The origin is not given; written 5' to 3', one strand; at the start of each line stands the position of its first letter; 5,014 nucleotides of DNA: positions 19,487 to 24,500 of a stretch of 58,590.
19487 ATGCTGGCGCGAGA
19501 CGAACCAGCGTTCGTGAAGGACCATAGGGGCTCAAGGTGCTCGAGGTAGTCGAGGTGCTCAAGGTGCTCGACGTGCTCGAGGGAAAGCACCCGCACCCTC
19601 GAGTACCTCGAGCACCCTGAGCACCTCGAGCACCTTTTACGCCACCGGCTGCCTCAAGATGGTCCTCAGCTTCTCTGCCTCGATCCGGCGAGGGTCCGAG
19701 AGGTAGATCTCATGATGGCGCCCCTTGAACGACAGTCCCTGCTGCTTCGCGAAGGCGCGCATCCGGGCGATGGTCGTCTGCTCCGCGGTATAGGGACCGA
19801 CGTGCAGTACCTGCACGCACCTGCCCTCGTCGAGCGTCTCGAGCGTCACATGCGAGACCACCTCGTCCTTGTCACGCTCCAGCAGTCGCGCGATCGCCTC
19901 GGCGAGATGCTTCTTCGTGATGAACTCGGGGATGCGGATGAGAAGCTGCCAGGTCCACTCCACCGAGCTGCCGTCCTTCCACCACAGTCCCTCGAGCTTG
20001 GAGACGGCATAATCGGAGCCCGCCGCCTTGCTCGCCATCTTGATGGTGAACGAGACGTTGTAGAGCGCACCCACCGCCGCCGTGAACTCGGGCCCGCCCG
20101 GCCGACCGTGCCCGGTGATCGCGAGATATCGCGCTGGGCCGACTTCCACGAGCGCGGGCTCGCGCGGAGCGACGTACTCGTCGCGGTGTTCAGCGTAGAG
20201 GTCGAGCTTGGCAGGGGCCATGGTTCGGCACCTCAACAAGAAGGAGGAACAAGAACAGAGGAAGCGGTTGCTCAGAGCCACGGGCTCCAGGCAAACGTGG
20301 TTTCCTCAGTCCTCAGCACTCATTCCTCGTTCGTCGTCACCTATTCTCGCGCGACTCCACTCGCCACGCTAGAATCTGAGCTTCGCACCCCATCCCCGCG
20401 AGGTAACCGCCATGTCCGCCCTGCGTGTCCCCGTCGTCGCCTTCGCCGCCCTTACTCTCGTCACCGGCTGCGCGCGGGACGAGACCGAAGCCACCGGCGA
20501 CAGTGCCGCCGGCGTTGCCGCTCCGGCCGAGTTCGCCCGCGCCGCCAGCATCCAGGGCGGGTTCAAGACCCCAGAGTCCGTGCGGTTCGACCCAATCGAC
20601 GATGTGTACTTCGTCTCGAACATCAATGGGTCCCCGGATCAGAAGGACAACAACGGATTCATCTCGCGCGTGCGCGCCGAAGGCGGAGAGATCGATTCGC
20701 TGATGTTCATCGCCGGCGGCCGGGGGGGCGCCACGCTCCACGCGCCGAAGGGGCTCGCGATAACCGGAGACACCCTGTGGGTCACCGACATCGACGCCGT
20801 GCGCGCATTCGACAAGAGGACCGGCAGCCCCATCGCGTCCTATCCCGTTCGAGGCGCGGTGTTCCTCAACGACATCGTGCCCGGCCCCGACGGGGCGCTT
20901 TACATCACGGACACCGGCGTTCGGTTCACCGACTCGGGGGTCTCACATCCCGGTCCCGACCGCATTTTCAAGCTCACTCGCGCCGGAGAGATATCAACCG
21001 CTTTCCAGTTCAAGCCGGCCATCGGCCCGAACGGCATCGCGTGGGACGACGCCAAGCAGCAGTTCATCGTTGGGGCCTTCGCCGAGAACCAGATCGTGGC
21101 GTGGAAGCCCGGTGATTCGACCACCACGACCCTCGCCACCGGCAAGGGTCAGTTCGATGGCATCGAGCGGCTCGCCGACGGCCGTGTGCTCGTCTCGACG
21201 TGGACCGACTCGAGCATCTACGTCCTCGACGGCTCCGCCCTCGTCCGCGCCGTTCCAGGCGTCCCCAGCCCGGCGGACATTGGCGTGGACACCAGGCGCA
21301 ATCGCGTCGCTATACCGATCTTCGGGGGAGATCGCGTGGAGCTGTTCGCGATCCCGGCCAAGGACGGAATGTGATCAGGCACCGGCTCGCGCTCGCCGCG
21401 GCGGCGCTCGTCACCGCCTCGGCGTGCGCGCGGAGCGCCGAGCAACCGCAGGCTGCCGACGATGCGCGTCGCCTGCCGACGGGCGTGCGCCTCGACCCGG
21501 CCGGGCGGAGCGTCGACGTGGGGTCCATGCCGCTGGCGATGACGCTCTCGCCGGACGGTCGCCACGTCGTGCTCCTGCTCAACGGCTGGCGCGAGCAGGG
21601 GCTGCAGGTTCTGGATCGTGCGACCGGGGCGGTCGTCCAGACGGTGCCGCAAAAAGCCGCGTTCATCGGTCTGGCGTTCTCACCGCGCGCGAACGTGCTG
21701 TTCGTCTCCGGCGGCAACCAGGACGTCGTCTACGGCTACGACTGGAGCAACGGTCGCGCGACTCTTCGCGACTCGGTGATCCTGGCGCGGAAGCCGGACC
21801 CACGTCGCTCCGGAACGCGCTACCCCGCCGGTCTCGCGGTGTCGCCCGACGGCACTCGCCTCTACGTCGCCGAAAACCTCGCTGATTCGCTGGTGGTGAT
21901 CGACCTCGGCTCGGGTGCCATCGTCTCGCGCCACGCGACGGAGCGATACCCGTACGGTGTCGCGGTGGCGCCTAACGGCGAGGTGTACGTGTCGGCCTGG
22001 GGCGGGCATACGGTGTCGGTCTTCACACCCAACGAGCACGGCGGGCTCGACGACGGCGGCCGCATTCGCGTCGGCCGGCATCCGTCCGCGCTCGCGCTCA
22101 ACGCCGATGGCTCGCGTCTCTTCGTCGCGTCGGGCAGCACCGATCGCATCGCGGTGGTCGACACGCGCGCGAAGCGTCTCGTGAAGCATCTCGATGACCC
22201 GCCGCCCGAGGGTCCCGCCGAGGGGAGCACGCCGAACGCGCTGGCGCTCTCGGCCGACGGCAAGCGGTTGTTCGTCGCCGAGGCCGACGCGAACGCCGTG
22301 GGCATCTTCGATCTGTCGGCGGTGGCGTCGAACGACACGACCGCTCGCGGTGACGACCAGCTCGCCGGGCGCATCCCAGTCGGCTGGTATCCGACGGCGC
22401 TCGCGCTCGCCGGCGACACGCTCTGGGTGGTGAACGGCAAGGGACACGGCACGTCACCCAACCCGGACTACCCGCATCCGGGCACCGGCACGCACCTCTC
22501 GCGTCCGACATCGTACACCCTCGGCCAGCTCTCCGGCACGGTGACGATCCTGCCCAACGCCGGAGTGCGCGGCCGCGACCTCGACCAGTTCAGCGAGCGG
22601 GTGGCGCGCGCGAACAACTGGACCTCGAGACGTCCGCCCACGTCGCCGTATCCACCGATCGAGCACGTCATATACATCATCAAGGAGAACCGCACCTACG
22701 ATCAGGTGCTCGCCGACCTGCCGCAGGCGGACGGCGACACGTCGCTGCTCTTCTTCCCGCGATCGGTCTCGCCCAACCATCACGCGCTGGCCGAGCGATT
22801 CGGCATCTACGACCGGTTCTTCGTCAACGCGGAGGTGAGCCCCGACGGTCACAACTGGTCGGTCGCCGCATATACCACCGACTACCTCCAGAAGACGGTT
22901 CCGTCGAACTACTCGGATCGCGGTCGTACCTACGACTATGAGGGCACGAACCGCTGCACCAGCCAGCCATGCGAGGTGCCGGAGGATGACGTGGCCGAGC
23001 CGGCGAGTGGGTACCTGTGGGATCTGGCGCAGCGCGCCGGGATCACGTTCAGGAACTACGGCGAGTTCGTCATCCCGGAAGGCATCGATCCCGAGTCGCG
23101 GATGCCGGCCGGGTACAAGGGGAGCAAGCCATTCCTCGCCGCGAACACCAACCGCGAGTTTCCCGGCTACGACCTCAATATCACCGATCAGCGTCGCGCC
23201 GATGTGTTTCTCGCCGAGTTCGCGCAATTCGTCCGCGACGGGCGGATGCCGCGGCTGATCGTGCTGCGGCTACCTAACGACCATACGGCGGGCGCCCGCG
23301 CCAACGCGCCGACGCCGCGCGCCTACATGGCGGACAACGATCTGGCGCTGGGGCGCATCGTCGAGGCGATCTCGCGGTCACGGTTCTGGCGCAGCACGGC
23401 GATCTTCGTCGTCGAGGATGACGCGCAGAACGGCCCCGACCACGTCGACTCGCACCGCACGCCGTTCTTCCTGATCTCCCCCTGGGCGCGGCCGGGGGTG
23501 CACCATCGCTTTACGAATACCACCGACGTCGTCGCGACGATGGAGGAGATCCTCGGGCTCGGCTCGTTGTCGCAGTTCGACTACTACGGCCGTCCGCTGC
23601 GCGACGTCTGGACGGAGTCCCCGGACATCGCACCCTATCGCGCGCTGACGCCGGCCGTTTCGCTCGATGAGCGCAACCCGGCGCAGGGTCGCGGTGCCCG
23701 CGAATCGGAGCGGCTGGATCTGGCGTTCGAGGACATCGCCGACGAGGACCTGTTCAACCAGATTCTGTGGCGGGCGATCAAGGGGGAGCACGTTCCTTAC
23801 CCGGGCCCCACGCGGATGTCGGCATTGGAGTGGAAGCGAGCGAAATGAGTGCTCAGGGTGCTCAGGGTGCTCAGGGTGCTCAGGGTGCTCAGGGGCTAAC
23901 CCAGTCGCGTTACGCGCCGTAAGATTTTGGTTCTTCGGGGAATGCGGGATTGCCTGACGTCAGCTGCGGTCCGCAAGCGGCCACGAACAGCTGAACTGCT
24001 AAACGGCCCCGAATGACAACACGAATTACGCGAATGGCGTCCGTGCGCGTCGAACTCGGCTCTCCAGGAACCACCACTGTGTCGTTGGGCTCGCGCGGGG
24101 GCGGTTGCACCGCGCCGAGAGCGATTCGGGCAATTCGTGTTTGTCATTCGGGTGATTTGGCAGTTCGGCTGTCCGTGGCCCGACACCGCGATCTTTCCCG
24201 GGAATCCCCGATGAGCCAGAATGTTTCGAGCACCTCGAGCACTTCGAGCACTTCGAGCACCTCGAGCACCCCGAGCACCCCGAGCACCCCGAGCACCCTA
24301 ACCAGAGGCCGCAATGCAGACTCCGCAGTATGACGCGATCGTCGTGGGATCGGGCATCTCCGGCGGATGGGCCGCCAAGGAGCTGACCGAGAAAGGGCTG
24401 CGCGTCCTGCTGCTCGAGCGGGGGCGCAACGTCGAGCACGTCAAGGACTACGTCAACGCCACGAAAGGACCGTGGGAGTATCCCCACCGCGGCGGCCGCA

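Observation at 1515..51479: Widespread gene-boundary palindromes whose arms are short tandem repeats (7-, 8- or 9-nt units) in at least six sequence classes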

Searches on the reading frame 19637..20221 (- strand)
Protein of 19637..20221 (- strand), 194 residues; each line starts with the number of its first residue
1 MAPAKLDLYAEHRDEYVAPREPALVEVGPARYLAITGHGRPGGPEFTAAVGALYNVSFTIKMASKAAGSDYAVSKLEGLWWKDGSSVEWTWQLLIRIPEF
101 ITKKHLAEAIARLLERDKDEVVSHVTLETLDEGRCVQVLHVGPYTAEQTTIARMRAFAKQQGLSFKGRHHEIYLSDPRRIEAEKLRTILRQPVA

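Call 46: search_protein_families(library=pfam, proteins=[window:19637-20221:-], max_evalue=0.0001)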
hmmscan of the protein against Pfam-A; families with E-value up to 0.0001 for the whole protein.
window:19637-20221:- (194 aa): 1 family
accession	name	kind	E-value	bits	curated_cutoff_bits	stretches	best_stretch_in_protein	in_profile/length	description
PF06445.20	GyrI-like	-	4.4e-12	47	26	1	21-187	2-148/155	GyrI-like small molecule binding domain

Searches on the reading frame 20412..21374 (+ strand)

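Call 46: search_protein_families(library=pfam, proteins=[window:20412-21374:+], max_evalue=0.0001)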
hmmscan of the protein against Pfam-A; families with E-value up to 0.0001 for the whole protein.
window:20412-21374:+ (320 aa): 1 family
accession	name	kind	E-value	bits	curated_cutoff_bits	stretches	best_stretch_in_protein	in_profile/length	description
PF08450.18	SGL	-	8.2e-07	29.3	26.3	1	84-273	24-211/246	SMP-30/Gluconolactonase/LRE-like region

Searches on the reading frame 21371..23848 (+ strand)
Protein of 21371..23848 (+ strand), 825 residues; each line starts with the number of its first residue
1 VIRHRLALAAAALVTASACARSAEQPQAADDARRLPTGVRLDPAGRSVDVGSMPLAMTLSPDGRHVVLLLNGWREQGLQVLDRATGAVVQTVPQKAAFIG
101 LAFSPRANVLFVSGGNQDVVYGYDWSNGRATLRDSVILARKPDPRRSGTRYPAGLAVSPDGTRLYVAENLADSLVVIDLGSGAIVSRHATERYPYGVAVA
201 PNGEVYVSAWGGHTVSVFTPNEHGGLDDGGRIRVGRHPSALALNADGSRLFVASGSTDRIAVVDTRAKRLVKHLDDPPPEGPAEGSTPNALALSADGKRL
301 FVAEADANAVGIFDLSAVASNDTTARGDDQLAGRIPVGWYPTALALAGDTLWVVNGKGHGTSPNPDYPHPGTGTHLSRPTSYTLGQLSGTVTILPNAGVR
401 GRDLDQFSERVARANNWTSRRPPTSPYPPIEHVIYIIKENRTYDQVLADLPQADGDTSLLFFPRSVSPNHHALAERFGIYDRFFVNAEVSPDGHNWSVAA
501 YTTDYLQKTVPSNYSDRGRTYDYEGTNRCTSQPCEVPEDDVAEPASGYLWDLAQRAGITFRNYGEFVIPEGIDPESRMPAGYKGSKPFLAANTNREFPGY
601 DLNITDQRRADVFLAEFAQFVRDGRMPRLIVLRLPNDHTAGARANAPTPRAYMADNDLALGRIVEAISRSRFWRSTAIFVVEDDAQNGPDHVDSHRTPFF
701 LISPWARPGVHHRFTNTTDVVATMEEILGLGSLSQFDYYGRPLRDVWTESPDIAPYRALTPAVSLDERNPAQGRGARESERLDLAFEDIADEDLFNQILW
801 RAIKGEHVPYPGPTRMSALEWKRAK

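Call 46: search_protein_families(library=pfam, proteins=[window:21371-23848:+], max_evalue=0.0001)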
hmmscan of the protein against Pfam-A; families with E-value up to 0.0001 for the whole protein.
window:21371-23848:+ (825 aa): 6 families
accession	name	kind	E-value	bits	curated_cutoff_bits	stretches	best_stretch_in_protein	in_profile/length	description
PF08450.18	SGL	-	1.5e-13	51.3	26.3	1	147-255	131-245/246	SMP-30/Gluconolactonase/LRE-like region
PF04185.19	Phosphoesterase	-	1.6e-13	51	23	1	456-730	96-355/356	Phosphoesterase family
PF10282.15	Lactonase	-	3.7e-12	46.6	21.7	1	101-224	196-324/344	Lactonase, 7-bladed beta-propeller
PF25174.1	Beta-prop_THOC3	-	1.9e-09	37.4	305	0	154-346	93-269/272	THOC3 beta-propeller domain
PF01436.27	NHL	-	2.6e-09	37.1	20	0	193-218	3-28/28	NHL repeat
PF21783.3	YNCE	-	6.4e-06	26.2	27.1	1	46-316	64-314/339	YNCE-like beta-propeller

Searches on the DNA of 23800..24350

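Call 44: search_rna_families(source=window, start=23800, end=24350, threshold=evalue, max_evalue=1)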
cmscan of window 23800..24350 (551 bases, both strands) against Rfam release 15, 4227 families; matches with E-value up to 1: 0.
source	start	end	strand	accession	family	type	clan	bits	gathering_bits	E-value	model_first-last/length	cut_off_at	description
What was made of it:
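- On Any Rfam RNA family: 0 hits at E<=1 for 23800-24350 (call 44).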
